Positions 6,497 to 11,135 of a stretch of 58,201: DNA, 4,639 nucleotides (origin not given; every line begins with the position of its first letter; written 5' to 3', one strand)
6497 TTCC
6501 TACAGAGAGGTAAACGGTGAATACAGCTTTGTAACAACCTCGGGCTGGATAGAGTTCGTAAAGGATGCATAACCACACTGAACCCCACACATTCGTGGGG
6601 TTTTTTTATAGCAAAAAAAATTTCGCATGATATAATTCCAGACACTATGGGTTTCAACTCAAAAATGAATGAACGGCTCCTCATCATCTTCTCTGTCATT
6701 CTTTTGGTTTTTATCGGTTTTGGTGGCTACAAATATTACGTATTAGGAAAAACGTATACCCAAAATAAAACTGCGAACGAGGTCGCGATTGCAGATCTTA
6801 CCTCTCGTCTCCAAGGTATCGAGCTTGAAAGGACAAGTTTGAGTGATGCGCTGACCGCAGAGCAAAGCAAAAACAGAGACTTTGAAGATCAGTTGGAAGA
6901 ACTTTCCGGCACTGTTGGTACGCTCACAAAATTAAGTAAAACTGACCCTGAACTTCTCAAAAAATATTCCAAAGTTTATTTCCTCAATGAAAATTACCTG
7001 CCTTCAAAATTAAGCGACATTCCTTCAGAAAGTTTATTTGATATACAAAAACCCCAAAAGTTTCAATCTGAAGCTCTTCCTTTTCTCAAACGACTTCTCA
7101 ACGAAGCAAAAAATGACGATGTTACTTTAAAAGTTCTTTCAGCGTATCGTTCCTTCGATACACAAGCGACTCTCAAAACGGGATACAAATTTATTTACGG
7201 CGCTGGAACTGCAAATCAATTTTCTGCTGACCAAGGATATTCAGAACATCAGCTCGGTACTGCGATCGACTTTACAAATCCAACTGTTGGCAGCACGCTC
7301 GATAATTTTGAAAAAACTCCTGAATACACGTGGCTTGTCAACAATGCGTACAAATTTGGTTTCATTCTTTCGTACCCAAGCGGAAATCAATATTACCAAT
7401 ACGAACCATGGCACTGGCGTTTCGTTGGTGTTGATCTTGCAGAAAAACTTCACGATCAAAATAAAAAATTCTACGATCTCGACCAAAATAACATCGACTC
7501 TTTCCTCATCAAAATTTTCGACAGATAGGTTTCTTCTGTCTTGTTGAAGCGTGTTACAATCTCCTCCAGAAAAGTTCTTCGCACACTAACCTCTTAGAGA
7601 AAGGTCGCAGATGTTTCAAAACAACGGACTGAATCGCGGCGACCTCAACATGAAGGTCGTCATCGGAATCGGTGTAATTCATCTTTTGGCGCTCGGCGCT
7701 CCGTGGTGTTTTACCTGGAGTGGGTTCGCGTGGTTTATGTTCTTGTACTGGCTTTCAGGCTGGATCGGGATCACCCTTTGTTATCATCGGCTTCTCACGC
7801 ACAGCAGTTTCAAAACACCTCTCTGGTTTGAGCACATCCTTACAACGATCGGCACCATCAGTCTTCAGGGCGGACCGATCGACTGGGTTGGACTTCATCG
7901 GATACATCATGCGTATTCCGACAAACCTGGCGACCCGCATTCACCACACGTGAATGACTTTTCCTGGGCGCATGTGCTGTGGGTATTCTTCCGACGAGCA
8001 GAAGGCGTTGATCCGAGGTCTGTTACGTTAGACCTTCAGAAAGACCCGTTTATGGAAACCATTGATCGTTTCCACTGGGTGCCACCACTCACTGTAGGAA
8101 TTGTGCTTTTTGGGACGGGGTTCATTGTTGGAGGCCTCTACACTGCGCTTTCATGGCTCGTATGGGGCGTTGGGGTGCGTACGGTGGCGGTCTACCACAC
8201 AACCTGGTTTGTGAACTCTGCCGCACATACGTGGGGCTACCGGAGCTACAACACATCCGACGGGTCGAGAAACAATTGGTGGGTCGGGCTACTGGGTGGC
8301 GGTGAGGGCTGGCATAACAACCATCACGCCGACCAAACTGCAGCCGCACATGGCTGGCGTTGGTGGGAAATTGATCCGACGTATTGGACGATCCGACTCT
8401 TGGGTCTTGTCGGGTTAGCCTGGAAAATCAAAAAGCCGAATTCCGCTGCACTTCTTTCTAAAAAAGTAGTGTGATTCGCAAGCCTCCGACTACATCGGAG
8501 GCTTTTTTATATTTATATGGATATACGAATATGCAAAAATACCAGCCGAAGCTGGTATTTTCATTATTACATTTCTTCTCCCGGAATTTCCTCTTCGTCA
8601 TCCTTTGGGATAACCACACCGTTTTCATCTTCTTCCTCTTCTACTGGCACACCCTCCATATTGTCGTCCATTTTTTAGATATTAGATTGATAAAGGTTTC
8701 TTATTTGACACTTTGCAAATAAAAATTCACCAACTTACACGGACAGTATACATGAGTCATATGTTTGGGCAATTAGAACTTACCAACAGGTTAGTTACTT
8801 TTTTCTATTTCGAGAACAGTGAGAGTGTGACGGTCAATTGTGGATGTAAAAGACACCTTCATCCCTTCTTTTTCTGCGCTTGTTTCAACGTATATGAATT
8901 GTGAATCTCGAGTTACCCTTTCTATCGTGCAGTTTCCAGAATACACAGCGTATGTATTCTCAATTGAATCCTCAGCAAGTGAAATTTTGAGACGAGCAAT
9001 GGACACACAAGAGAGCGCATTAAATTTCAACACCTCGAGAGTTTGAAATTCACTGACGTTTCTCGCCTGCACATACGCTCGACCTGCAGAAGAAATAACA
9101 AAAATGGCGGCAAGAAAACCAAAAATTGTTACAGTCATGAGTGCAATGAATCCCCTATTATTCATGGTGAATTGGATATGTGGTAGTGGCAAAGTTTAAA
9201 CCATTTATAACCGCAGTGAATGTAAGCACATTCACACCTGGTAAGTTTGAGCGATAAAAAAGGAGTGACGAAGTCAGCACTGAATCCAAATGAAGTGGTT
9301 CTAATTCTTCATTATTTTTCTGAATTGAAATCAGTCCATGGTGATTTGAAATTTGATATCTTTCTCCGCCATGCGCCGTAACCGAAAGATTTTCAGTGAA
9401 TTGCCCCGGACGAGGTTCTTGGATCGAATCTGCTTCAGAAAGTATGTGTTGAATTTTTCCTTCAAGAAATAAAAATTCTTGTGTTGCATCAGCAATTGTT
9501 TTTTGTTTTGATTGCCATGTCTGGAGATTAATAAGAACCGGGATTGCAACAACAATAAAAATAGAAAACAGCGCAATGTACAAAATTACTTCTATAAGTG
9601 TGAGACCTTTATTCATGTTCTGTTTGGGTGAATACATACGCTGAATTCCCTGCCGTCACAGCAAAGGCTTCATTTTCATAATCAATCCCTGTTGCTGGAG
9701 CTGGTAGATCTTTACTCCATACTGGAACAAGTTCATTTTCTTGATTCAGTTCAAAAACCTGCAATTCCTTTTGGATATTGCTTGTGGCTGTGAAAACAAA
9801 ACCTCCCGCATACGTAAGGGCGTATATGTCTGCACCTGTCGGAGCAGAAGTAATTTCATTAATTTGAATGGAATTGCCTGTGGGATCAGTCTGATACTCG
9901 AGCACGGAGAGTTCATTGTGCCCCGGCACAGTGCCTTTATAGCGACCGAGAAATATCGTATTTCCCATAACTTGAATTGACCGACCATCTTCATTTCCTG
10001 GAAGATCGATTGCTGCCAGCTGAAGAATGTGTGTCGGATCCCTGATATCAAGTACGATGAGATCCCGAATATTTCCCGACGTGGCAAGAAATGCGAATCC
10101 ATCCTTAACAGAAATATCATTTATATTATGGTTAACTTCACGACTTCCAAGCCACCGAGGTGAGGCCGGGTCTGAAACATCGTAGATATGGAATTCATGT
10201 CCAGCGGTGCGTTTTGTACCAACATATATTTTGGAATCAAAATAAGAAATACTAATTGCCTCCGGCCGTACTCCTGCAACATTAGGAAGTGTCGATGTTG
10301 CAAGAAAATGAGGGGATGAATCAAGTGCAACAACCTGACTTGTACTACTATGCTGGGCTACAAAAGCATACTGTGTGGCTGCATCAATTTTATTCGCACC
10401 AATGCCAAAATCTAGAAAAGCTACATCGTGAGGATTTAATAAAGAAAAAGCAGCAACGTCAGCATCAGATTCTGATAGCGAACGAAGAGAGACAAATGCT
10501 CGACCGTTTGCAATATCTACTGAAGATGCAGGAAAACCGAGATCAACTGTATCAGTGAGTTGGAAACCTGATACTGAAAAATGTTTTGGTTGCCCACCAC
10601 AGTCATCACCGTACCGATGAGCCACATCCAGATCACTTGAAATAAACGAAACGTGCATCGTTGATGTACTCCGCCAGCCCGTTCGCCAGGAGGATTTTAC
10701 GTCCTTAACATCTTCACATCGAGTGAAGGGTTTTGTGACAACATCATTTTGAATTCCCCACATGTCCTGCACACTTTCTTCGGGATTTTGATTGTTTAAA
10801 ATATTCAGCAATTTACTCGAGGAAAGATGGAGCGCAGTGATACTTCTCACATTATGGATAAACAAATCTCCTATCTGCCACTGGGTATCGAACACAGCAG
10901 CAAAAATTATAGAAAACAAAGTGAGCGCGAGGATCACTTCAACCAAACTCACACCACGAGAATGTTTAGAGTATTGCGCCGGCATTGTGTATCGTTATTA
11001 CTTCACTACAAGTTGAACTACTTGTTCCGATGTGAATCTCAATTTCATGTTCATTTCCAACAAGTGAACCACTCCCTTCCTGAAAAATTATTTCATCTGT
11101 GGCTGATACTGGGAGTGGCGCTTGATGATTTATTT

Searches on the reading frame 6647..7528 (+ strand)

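Call 84: search_protein_families(library=pfam, proteins=[window:6647-7528:+], max_evalue=0.001)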
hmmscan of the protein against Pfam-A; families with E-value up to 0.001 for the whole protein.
window:6647-7528:+ (293 aa): 1 family
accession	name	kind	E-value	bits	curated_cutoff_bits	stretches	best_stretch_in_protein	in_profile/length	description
PF02557.22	VanY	-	8e-34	116.7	25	1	138-261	3-131/132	D-alanyl-D-alanine carboxypeptidase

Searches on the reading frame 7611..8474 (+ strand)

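Call 84: search_protein_families(library=pfam, proteins=[window:7611-8474:+], max_evalue=0.001)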
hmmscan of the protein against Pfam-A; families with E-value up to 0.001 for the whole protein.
window:7611-8474:+ (287 aa): 1 family
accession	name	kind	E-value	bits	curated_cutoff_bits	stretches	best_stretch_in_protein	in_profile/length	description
PF00487.30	FA_desaturase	-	3e-16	60.4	29.7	1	41-262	3-239/253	Fatty acid desaturase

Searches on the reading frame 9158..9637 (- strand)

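Call 85: search_protein_families(library=pfam, proteins=[window:9158-9637:-], max_evalue=0.001)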
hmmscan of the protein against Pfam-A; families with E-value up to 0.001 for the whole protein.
window:9158-9637:- (159 aa): 1 family
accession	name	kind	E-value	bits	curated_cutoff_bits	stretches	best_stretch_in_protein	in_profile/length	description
PF07963.17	N_methyl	-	2.6e-05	24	21.2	1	7-31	2-26/27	Prokaryotic N-terminal methylation motif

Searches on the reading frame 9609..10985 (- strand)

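Call 85: search_protein_families(library=pfam, proteins=[window:9609-10985:-], max_evalue=0.001)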
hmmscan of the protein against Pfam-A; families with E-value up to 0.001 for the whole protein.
window:9609-10985:- (458 aa): 2 families
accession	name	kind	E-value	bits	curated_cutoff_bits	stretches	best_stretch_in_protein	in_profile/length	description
PF08309.17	LVIVD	-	1.2e-05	25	20.2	0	289-320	5-34/42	LVIVD repeat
PF07963.17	N_methyl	-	2.4e-05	24.2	21.2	1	7-32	2-27/27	Prokaryotic N-terminal methylation motif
